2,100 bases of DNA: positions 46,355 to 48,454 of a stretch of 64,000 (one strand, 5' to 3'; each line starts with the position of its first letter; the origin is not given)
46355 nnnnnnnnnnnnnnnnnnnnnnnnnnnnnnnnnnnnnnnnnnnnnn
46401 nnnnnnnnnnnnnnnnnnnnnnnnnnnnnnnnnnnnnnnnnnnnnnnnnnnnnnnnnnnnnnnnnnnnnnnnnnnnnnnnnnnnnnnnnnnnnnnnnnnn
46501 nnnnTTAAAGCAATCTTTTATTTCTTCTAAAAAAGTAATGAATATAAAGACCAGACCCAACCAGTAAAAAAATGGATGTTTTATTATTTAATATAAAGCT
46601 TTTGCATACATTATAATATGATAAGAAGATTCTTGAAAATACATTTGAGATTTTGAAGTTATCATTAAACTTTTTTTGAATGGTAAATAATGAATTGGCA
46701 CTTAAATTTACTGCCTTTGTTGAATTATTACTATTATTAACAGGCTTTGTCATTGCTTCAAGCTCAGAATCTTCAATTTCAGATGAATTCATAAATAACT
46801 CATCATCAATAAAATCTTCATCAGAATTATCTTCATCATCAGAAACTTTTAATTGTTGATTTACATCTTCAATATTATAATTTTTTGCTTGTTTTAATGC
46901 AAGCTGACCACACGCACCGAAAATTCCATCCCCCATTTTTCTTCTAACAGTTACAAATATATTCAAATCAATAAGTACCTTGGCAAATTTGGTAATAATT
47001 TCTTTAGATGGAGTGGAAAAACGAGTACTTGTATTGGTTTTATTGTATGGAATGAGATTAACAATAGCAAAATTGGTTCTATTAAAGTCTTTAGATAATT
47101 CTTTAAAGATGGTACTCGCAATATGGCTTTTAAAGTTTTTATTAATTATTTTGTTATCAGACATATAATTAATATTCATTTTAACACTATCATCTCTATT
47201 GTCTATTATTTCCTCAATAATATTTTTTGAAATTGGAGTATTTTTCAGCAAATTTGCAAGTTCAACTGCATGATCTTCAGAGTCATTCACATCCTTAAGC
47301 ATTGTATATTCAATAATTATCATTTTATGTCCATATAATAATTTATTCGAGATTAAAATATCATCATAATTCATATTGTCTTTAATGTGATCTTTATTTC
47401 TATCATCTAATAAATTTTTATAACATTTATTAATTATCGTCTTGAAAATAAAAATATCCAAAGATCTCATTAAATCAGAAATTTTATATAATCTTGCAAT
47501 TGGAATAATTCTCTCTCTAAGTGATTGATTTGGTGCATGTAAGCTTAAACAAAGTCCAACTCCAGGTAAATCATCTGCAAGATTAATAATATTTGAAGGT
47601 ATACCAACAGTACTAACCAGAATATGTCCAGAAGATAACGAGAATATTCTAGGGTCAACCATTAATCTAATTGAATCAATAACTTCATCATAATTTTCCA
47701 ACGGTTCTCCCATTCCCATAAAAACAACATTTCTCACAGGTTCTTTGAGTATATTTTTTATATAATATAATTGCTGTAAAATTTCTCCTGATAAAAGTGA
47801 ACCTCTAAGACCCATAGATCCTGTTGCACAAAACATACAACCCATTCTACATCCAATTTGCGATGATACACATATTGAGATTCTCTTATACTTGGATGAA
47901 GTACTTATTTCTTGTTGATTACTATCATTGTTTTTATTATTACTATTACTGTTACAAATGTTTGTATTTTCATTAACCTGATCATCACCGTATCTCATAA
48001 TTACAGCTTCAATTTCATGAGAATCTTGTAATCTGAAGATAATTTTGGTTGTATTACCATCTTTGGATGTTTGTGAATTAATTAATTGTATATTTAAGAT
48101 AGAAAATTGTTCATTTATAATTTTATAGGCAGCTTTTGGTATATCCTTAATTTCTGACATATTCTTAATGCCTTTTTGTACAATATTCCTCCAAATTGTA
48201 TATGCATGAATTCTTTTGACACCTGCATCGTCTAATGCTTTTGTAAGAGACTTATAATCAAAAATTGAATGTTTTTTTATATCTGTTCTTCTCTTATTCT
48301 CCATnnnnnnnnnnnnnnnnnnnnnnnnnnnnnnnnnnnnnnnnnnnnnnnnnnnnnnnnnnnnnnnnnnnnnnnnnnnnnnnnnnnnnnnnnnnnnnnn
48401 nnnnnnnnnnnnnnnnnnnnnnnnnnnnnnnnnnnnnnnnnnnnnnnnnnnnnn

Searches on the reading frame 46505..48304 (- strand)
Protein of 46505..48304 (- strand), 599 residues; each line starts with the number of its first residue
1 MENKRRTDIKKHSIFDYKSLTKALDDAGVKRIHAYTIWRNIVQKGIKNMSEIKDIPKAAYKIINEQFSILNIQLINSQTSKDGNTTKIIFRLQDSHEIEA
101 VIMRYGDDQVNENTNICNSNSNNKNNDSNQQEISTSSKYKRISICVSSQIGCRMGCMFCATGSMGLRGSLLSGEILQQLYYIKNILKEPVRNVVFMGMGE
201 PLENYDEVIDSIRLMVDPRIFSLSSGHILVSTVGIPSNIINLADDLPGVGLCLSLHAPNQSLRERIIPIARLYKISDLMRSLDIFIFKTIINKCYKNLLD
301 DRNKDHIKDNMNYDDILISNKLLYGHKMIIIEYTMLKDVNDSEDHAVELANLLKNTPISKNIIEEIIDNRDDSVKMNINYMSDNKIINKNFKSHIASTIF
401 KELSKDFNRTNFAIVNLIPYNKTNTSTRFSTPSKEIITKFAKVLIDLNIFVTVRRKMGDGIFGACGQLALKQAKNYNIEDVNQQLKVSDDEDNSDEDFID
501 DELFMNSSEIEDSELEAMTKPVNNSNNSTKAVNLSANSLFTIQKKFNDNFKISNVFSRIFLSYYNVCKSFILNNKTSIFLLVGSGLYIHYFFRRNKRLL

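Call 3: search_protein_families(library=pfam, proteins=[window:46505-48304:-], max_evalue=0.1)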
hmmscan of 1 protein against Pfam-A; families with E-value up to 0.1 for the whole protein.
window:46505-48304:- (599 aa): 1 family
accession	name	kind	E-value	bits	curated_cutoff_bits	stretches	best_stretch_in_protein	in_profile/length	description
PF04055.27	Radical_SAM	-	4.2e-08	34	29.5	1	148-269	3-126/166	Radical SAM superfamily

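Call 4: search_protein_families(library=ncbifam, proteins=[window:46505-48304:-], max_evalue=0.1)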
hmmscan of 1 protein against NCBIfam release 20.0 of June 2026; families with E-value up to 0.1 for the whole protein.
window:46505-48304:- (599 aa): 9 families
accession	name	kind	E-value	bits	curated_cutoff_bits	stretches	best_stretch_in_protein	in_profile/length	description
TIGR00048.1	rRNA_mod_RlmN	equivalog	1e-78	264.8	290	3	13-289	8-255/355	dual-specificity RNA methyltransferase RlmN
NF000424.4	CfrAB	exception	1.7e-61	208.5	530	4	142-289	97-242/338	Cfr family 23S rRNA (adenine(2503)-C(8))-methyltransferase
NF011031.0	PRK14461.1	equivalog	5.8e-60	203.3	601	3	140-309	105-288/372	ribosomal RNA large subunit methyltransferase N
NF011024.0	PRK14453.1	equivalog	8.6e-59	199.5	468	4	138-289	95-246/348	23S rRNA (adenine(2503)-C(8))-methyltransferase Cfr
TIGR04432.1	rSAM_Cfr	equivalog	8.4e-58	196.2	550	4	138-289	93-244/341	Cfr family 23S rRNA (adenine(2503)-C(8))-methyltransferase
NF008396.0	PRK11194.1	equivalog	3.9e-53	180.6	633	4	138-313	106-286/379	dual-specificity RNA methyltransferase RlmN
NF011034.0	PRK14464.1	equivalog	2e-41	142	422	2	136-299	90-249/348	RNA methyltransferase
NF011040.0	PRK14470.1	equivalog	6.8e-35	121.1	441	1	142-281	97-236/338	ribosomal RNA large subunit methyltransferase N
TIGR00089.1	TIGR00089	subfamily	2.9e-05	23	251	1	81-198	87-193/429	MiaB/RimO family radical SAM methylthiotransferase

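Call 5: search_solved_structures(query=window:46505-48304:-, max_evalue=0.01, show_alignments=2)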
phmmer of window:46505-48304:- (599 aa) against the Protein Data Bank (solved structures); distinct sequences matched with E-value up to 0.01: 5.
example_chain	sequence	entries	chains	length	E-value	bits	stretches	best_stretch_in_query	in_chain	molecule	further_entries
9p0p_A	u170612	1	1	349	4.5e-41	144.7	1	143-290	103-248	Ribosomal RNA large subunit methyltransferase Cfr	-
6fz6_A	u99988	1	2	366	1.4e-37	133.2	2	141-284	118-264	Probable dual-specificity RNA methyltransferase RlmN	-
3rf9_A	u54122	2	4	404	4.9e-37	131.4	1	140-291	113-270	Ribosomal RNA large subunit methyltransferase N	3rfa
4pl1_B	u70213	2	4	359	4.8e-36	128.1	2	140-291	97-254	Dual-specificity RNA methyltransferase RlmN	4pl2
5hr6_A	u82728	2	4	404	7.7e-36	127.5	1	140-291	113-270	RlmN methylase | Dual-specificity RNA methyltransferase RlmN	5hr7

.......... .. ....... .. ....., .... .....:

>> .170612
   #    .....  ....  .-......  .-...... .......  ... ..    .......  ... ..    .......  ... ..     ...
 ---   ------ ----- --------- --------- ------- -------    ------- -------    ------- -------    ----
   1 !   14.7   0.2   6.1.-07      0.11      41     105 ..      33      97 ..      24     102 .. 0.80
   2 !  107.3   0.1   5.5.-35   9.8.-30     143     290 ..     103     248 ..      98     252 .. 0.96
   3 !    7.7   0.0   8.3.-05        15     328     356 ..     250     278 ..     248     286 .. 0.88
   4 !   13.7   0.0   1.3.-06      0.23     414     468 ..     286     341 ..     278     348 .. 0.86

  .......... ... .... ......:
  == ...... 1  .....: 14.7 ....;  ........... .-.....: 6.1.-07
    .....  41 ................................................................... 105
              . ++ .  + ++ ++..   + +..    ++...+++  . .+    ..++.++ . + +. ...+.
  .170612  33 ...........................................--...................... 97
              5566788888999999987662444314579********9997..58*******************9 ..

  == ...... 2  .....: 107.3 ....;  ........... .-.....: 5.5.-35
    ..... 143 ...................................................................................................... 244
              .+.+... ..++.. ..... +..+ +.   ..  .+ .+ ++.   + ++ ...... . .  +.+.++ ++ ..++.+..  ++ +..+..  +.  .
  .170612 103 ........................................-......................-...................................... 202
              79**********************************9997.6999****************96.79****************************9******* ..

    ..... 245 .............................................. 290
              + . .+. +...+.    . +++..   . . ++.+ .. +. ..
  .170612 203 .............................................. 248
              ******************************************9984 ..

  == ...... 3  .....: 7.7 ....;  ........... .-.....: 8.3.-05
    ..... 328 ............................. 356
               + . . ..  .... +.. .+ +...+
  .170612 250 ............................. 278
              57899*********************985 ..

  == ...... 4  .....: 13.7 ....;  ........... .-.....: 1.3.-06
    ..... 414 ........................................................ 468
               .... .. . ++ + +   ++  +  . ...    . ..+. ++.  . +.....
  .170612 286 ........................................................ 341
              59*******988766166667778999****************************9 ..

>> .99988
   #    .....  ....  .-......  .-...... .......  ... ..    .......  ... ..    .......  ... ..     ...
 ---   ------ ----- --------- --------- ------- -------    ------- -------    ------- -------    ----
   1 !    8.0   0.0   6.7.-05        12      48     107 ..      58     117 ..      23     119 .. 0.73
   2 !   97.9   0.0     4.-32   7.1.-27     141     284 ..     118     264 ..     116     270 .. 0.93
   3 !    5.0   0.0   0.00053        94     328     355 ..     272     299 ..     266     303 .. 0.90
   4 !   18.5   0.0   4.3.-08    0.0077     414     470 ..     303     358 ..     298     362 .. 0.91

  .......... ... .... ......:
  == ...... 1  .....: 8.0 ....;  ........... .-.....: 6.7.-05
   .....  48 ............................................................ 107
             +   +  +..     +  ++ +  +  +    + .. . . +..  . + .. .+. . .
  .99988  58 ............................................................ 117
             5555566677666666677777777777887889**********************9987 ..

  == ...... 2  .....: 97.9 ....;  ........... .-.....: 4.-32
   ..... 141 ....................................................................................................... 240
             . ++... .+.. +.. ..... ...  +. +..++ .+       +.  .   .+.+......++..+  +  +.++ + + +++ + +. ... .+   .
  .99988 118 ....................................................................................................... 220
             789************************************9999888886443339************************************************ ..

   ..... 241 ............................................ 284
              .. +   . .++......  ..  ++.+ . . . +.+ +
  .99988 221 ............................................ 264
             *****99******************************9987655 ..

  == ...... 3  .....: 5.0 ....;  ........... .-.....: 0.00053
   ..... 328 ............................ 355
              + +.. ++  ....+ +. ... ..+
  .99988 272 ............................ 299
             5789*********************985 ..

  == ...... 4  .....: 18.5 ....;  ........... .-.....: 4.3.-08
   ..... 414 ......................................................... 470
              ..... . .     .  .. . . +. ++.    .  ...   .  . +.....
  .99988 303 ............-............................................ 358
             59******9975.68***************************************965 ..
